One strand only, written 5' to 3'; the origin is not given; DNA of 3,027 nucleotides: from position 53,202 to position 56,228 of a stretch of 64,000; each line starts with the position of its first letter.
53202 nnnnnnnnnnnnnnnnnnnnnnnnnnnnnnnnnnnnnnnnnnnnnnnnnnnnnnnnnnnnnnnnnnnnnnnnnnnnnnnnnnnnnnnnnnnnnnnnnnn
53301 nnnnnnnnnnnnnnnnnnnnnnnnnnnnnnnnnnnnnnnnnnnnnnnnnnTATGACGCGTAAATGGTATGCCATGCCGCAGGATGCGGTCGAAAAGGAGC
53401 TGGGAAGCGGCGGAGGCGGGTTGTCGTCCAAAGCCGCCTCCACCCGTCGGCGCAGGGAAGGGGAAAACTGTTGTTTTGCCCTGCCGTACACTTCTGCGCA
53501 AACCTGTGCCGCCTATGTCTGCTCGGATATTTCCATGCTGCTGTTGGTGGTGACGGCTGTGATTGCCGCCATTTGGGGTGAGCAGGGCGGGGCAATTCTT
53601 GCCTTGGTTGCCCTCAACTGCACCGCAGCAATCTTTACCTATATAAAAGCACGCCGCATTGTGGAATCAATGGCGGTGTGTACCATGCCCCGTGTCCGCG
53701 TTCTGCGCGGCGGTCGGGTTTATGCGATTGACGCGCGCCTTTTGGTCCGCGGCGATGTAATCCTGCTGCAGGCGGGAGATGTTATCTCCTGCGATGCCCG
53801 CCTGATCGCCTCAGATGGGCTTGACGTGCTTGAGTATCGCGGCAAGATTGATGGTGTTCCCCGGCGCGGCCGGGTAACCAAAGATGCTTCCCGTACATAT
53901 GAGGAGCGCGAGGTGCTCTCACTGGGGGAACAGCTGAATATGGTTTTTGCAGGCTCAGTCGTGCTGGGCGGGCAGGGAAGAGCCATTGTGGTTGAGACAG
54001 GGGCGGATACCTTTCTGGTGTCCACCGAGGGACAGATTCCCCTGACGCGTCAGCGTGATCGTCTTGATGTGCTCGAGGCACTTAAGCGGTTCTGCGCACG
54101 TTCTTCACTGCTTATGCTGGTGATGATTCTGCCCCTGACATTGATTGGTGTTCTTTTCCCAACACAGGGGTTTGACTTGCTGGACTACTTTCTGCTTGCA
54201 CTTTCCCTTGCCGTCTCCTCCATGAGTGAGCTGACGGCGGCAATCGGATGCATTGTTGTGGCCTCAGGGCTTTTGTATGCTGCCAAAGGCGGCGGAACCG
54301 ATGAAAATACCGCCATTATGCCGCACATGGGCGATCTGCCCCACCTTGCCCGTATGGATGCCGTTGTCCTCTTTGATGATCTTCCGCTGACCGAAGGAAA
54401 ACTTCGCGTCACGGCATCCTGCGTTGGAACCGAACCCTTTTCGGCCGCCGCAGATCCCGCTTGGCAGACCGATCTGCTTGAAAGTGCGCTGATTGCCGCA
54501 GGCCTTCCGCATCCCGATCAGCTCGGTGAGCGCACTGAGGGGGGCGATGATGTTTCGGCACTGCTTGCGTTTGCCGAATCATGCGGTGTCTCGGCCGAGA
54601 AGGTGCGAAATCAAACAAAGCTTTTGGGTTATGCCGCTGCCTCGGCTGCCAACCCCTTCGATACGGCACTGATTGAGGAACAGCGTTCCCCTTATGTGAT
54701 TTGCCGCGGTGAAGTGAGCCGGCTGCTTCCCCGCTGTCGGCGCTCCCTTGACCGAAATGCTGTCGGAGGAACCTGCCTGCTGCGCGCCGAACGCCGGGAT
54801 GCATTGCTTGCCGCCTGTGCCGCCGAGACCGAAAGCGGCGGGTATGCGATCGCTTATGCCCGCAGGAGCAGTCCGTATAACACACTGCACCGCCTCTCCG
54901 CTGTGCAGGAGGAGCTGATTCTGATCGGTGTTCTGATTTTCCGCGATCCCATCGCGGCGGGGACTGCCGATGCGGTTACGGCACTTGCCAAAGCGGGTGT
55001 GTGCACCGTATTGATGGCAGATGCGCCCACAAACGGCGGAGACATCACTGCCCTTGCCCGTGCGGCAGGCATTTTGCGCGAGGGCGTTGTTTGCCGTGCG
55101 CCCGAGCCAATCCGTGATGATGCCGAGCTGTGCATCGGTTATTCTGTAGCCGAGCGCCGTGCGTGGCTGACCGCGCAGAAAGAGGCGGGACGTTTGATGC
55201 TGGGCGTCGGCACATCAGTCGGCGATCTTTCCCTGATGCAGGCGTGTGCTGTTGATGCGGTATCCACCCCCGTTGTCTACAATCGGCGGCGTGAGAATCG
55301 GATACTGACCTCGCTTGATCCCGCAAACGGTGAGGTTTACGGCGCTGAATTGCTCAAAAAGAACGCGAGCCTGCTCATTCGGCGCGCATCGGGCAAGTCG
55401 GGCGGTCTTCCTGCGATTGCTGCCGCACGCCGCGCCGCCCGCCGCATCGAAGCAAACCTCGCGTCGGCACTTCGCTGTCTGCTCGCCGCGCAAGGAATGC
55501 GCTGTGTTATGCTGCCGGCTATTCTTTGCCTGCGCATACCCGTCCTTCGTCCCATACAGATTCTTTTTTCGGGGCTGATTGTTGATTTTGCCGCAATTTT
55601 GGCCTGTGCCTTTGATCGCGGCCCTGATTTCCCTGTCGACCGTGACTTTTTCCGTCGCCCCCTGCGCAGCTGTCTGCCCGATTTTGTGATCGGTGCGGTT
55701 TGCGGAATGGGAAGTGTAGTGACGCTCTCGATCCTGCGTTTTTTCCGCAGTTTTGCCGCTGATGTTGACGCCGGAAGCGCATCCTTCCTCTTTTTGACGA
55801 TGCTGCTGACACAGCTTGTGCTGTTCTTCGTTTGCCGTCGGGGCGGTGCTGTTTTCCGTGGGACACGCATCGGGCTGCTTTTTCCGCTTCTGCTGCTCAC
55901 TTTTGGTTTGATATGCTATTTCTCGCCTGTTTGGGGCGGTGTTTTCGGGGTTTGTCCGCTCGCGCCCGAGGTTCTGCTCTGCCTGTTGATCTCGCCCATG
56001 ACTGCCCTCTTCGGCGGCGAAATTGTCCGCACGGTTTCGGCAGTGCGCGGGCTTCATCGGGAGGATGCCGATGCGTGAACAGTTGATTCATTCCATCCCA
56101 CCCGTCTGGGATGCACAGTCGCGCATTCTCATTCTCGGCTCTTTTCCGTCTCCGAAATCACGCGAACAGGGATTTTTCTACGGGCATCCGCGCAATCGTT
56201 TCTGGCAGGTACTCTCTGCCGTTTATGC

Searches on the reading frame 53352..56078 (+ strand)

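Call 36: search_protein_families(library=pfam, proteins=[window:53352-56078:+], max_evalue=0.00001)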
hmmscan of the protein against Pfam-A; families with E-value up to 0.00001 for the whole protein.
window:53352-56078:+ (908 aa): 2 families
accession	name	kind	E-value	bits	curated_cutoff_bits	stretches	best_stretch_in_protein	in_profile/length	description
PF00122.25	E1-E2_ATPase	-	1.7e-18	67.3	28.1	1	113-312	5-180/181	E1-E2 ATPase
PF00689.26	Cation_ATPase_C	-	3.9e-08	33.7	27.3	1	731-893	3-173/175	Cation transporting ATPase, C-terminus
